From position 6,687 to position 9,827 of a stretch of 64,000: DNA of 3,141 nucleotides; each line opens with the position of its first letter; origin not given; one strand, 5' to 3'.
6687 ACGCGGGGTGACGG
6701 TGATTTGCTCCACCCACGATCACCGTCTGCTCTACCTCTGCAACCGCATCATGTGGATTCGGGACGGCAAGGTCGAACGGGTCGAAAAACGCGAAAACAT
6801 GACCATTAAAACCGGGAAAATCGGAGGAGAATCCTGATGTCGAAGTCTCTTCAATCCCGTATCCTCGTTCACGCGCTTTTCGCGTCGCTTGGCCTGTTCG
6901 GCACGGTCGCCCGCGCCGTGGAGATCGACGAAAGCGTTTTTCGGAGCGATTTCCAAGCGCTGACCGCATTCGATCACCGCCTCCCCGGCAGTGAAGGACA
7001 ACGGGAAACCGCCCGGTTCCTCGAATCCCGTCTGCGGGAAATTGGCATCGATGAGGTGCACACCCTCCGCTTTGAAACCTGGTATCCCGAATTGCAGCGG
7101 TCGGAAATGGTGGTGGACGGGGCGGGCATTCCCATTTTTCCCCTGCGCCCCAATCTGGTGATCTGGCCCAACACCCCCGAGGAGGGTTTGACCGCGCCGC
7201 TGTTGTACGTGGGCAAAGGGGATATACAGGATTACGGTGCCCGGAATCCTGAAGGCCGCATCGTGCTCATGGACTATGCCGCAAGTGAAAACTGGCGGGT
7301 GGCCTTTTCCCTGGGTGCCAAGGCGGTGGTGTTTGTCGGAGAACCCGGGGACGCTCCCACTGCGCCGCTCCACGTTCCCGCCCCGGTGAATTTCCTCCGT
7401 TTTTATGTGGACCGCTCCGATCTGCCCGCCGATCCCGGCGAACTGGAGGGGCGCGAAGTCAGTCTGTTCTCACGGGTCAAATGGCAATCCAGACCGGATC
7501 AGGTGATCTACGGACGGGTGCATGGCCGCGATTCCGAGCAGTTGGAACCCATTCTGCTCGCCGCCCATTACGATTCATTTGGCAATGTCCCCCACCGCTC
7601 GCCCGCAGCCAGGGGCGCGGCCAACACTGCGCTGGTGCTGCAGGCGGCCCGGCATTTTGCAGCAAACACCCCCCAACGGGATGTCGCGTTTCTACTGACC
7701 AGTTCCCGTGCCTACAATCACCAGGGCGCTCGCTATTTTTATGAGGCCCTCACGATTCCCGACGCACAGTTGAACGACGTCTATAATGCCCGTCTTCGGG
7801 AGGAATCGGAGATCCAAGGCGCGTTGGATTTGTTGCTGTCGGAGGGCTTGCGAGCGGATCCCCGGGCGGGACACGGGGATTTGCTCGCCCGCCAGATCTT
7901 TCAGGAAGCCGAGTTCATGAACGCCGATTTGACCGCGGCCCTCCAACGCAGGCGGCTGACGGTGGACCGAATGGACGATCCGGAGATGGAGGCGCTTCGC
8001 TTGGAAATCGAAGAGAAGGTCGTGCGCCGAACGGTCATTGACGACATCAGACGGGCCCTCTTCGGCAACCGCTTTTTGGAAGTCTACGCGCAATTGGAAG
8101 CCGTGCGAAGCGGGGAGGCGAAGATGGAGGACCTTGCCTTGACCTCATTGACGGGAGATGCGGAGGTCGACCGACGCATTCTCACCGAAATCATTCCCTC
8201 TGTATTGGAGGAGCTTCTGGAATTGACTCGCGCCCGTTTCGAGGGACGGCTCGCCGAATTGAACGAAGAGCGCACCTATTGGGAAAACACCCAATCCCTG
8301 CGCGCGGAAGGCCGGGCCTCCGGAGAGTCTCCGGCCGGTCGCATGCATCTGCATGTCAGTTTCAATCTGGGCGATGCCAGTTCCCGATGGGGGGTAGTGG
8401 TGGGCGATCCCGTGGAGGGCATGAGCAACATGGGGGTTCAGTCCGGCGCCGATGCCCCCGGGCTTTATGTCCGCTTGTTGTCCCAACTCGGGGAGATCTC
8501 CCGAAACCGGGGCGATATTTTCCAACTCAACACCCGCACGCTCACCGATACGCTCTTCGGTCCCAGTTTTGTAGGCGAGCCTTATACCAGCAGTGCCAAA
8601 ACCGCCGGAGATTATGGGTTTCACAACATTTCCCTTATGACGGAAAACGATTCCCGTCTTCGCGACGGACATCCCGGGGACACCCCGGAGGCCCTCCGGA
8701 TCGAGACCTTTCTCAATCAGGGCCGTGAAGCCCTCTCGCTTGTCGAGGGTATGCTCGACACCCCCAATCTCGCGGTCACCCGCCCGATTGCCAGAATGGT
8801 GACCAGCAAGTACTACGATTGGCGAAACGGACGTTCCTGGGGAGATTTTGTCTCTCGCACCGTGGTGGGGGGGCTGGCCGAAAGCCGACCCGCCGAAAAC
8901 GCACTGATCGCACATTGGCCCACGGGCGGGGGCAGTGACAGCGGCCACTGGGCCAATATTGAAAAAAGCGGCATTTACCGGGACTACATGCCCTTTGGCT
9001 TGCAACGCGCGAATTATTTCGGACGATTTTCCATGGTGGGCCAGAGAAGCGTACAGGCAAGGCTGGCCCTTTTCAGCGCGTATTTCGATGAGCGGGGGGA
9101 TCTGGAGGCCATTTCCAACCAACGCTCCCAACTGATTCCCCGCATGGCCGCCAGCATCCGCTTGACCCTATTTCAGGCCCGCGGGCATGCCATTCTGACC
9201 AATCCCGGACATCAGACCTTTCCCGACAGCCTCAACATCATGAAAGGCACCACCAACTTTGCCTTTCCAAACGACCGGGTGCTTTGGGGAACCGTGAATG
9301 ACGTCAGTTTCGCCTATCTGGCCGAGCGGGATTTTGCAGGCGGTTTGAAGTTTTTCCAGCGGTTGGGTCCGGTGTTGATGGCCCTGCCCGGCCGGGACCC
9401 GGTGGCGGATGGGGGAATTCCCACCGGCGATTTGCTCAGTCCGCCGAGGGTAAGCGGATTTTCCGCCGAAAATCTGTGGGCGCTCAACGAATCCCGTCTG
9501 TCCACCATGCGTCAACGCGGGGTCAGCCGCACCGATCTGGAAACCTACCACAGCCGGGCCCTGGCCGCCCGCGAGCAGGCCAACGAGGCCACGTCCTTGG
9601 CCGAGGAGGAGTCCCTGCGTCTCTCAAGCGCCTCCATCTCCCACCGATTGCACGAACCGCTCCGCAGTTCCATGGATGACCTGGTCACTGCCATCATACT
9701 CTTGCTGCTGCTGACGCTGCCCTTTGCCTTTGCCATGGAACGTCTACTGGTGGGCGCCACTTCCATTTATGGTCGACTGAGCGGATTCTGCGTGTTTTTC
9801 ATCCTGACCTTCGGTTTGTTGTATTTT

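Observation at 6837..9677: Ectodomain of the 1640-aa permease is a PA plus M28-peptidase-like scaffold that has lost its catalytic and metal-binding residues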

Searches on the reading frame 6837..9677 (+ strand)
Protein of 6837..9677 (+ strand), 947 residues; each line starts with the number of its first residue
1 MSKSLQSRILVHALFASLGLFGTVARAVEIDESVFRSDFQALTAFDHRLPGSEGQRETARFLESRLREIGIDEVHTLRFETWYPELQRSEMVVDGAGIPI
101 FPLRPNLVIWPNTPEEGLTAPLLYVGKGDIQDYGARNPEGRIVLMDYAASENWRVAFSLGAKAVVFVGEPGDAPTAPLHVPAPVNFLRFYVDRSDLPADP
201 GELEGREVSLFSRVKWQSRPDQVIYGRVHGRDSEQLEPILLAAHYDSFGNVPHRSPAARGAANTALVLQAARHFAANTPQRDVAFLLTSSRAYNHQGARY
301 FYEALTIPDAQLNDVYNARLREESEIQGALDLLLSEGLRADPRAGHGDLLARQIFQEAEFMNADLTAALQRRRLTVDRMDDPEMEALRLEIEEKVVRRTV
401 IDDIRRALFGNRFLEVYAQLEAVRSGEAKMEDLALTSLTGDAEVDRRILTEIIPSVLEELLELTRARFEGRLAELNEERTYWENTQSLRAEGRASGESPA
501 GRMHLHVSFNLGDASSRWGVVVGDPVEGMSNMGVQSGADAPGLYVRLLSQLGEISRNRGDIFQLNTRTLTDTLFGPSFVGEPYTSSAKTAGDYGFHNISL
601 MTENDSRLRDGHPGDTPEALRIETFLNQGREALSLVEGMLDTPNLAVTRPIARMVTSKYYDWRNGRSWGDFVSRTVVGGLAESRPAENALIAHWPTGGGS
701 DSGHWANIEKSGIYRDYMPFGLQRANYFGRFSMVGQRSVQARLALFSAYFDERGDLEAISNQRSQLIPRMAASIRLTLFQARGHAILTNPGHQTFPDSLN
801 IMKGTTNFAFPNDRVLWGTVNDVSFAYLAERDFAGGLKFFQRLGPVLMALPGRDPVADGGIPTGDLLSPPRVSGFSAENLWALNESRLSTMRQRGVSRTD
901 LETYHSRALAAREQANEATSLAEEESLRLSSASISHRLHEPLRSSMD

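Call 5: search_protein_families(library=pfam, proteins=[window:6837-9677:+], max_evalue=1)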
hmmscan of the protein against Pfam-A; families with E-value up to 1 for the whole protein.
window:6837-9677:+ (947 aa): 1 family
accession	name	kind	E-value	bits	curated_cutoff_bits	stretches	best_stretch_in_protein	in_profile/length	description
PF04389.22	Peptidase_M28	-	2.9e-06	27.6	21.3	1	227-303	5-78/193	Peptidase family M28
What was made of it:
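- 7482..7754 (+): M28 central segment (aa 216-306). Contains AHYDS (7563-7577), the family motif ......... at the former bridging-Asp loop (R259 at 7611-7613), and R291-A292 in place of Glu-Glu (7707-7712). Pfam M28 hit aa 227-303 (call 5).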

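Call 12: search_solved_structures(query=window:6837-9677:+, max_evalue=10, show_alignments=3)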
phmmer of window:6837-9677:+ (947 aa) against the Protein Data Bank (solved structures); distinct sequences matched with E-value up to 10: 4.
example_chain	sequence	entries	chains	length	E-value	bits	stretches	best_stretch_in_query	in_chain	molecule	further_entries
6hc6_A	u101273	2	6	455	1.9e-06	29.4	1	40-311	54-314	Aminopeptidase YwaD | Aminopeptidase Y (Arg Lys Leu preference)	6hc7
7tm3_7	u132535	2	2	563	0.014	16.6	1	224-303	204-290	Nicalin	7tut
6w6l_5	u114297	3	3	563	0.015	16.5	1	224-303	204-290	Nicalin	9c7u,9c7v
2ek8_A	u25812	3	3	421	0.08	14.1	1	48-272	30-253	Aminopeptidase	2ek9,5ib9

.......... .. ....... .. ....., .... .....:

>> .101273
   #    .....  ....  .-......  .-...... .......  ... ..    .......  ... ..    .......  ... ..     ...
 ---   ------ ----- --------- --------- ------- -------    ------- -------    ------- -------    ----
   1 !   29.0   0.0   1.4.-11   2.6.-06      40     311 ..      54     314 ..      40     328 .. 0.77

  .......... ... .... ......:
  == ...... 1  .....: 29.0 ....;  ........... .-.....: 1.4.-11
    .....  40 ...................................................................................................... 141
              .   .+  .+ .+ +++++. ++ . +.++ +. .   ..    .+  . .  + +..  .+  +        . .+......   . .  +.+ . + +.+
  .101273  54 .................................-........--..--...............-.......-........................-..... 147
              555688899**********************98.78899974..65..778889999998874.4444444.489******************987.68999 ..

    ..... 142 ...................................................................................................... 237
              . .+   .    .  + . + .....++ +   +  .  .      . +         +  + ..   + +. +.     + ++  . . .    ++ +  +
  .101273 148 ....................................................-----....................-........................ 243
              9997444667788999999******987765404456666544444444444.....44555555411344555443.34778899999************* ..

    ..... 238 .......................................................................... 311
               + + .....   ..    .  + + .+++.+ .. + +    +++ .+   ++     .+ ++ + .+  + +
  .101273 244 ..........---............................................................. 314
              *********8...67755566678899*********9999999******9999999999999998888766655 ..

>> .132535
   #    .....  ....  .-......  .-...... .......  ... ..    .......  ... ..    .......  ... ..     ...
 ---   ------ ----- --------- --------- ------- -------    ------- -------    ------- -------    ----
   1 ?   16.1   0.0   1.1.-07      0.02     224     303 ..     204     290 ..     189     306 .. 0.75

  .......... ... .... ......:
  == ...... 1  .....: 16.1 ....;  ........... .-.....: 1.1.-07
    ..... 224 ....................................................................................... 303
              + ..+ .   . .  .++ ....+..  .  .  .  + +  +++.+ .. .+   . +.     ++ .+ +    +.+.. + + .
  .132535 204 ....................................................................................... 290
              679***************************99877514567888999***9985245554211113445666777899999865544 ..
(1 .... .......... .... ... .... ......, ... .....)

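Call 14: find_homologous_proteins(query=window:6918-9677:+, max_evalue=0.001)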
Query window:6918-9677:+ (920 aa): 6 proteins with E <= 0.001 among 8000 candidates.
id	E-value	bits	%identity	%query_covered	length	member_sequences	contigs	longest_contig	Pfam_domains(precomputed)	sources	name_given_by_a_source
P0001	0.0e+0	1086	55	100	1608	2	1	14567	PF02687.28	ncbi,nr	ncbi:MAG: ABC transporter permease [Puniceicoccaceae bacterium]|nr:MAG: ABC transporter permease [Pu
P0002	8.0e-111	390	32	100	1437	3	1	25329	PF02687.28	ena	-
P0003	4.7e-63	232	28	99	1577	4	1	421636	PF02687.28,PF04389.23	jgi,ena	jgi:hypothetical protein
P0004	4.4e-59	219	29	95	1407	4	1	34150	PF02687.28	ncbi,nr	ncbi:MAG TPA: hypothetical protein P5118_13145, partial [Planctomycetota bacterium]|nr:hypothetical 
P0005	3.3e-54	202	27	100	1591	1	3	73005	PF02687.28,PF04389.23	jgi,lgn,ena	-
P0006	7.6e-28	115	32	29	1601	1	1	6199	PF02687.28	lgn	-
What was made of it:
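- Tried and rejected: The word-indexed homolog search with the ectodomain alone found only 6 relatives (call 14) and wrongly suggested a rare family.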

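Call 20: search_solved_structures(query=A1, max_evalue=1, show_alignments=3)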
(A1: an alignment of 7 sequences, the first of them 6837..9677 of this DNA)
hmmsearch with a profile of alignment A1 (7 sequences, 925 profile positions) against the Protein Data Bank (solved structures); distinct sequences matched with E-value up to 1: 20.
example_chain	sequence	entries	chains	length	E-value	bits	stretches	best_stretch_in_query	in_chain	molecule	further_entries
2ek8_A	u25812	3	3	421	1.9e-10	42.7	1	42-281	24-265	Aminopeptidase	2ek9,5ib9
3iib_A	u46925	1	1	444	0.0054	18.1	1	35-83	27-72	Peptidase M28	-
8kco_A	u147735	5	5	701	0.021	16.1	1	216-356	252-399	Nicastrin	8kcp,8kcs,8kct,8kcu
5a63_A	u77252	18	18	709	0.022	16.1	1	216-356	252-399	Nicastrin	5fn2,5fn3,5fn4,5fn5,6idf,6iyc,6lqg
8oqy_A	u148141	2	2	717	0.022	16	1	216-356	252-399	Nicastrin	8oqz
8x52_A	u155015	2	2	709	0.03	15.6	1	217-356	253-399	Nicastrin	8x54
4fi5_A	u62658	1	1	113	0.031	15.5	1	344-421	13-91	Nucleoprotein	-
6d03_A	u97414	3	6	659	0.086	14.1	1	24-144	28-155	Transferrin receptor protein 1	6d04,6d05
4uis_A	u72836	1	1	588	0.094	13.9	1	225-354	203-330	GAMMA-SECRETASE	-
3s9l_A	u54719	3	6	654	0.096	13.9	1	25-144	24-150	Transferrin receptor protein 1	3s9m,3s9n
6wrv_A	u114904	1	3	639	0.098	13.9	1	25-144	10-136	Transferrin receptor protein 1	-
1de4_C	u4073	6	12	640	0.098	13.9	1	25-144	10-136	TRANSFERRIN RECEPTOR | Transferrin receptor protein 1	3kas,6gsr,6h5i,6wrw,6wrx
6okd_A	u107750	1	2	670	0.11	13.8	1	25-144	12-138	Transferrin receptor protein 1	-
1cx8_A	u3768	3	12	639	0.17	13.1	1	25-144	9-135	TRANSFERRIN RECEPTOR PROTEIN | Transferrin receptor protein 1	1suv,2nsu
4f9u_A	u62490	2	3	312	0.33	12.1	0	220-290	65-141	CG32412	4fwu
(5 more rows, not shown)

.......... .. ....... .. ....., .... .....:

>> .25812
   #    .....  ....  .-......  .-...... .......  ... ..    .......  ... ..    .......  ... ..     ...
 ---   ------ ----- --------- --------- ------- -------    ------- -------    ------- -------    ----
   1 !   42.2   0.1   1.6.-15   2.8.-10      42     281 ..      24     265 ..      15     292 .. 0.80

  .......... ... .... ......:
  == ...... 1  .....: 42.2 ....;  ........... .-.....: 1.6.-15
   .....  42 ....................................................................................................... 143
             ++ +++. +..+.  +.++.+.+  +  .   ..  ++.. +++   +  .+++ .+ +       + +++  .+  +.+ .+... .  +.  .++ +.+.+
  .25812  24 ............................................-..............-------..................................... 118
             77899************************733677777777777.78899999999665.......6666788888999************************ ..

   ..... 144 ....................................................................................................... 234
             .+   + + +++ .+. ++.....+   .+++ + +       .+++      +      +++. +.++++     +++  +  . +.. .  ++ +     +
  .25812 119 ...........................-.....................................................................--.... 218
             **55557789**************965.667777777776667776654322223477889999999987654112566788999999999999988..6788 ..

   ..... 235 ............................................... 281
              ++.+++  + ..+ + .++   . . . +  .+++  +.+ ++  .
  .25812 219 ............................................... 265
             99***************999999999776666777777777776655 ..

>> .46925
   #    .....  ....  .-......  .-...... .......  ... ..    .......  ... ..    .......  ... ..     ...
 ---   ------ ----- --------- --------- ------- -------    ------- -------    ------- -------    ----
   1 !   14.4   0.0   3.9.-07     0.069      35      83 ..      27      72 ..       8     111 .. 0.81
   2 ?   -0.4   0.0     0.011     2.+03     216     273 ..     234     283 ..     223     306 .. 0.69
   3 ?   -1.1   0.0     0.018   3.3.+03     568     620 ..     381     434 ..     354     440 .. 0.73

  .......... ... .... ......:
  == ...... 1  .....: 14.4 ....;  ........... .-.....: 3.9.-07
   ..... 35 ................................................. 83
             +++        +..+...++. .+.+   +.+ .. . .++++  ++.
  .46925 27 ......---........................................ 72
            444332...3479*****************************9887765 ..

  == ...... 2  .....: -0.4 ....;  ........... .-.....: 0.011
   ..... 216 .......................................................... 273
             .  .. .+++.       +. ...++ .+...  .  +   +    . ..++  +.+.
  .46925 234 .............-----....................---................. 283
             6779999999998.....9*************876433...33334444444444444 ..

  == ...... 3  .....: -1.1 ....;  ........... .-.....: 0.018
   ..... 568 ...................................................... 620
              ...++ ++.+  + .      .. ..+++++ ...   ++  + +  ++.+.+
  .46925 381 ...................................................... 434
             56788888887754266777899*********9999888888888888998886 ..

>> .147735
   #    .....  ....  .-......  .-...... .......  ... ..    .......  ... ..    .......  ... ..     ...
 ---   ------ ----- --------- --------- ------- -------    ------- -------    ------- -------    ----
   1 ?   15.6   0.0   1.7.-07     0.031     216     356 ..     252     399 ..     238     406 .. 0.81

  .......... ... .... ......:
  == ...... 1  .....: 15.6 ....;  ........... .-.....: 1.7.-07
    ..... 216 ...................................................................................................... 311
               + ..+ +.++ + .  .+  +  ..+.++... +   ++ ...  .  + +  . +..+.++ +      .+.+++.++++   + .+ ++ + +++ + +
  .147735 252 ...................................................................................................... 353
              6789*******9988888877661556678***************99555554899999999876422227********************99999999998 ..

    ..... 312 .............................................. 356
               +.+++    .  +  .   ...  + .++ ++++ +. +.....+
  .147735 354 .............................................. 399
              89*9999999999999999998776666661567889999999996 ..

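Call 21: find_homologous_proteins(query=A1, max_evalue=0.001)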
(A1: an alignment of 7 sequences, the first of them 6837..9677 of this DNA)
Query A1 (7 sequences) (947 aa, profile of the alignment): 24 proteins with E <= 0.001 among 8000 candidates.
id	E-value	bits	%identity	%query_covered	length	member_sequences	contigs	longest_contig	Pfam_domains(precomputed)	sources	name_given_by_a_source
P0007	0.0e+0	1292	100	100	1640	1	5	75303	PF02687.28,PF04389.23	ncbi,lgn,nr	ncbi:MAG: M28 family peptidase [Verrucomicrobia bacterium]|nr:M28 family peptidase [Verrucomicrobiot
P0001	0.0e+0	1237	55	97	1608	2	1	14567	PF02687.28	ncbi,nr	ncbi:MAG: ABC transporter permease [Puniceicoccaceae bacterium]|nr:MAG: ABC transporter permease [Pu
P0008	0.0e+0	1148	55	98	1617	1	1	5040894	PF02687.28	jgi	jgi:heme/copper-type cytochrome/quinol oxidase subunit 4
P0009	0.0e+0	1124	77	100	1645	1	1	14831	PF02687.28,PF04389.23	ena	-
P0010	0.0e+0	1110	77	100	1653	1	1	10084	PF02687.28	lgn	-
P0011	0.0e+0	1084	56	97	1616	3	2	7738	PF02687.28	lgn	-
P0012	0.0e+0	1078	76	97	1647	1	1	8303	PF02687.28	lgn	-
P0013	0.0e+0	1058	56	97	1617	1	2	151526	PF02687.28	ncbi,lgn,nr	ncbi:MAG: hypothetical protein JJU05_10080 [Verrucomicrobia bacterium]|nr:hypothetical protein [Verr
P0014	0.0e+0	1051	56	97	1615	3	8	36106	PF02687.28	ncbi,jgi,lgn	jgi:hypothetical protein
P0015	0.0e+0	1035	59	97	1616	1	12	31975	PF02687.28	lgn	-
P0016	7.4e-274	929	55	99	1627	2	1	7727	PF02687.28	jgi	-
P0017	2.3e-225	769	38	97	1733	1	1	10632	PF02687.28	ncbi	-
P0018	1.9e-220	753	28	92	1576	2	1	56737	PF02687.28,PF04389.23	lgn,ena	-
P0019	4.2e-203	695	33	99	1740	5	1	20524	PF02687.28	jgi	-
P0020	7.7e-166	572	27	97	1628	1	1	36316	PF02687.28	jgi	jgi:hypothetical protein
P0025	1.7e-75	273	32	27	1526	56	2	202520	PF02687.28,PF04389.23,PF12704.15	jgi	-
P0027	2.1e-62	230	30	28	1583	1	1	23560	PF02687.28,PF04389.23,PF12704.15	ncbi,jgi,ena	jgi:hypothetical protein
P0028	1.4e-57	214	33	27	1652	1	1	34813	PF02687.28,PF04389.23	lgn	-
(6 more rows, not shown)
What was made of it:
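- Checked: It is identical to a public protein that NCBI names 'MAG: M28 family peptidase [Verrucomicrobia bacterium]' (P0007, call 21).
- Pfam M28 scores above its cutoff and NCBI names the protein 'M28 family peptidase' (calls 5, 21).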

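Call 31: find_encoding_contigs(protein=P0025, flank=10000, max_places=1)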
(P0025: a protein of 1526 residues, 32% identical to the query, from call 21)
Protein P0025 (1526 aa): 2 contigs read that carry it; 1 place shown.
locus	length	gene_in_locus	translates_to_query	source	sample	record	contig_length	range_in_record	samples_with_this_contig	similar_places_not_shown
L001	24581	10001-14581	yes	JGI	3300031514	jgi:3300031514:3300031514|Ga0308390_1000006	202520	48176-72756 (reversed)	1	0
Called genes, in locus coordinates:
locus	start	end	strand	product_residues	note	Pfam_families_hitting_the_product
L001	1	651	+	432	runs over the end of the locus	PF00202:Aminotran_3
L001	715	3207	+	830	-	PF00676:E1_dh, PF02779:Transket_pyr, PF02780:Transketolase_C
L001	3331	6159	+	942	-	PF07796:DUF1638, PF05378:Hydant_A_N, PF13941:MutL (faint), PF01968:Hydantoinase_A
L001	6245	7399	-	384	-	PF07589:PEP_exosort_dom (weak)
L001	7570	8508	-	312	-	PF02401:LYTB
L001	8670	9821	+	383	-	PF00793:DAHP_synth_1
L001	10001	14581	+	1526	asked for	PF04389:Peptidase_M28, PF12704:MacB_PCD (faint), PF02687:FtsX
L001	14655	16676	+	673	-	-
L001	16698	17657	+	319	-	-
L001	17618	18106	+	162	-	PF05402:PqqD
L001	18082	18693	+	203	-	PF02687:FtsX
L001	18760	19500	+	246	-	PF02463:SMC_N (faint), PF00005:ABC_tran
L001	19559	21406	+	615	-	PF19864:Radical_SAM_N2, PF02310:B12-binding (faint), PF04055:Radical_SAM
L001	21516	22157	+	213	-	PF10105:DUF2344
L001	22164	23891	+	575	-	PF10150:RNase_E_G, PF20833:RNase_E_G_Thio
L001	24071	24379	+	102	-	PF00829:Ribosomal_L21p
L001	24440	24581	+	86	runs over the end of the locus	PF01016:Ribosomal_L27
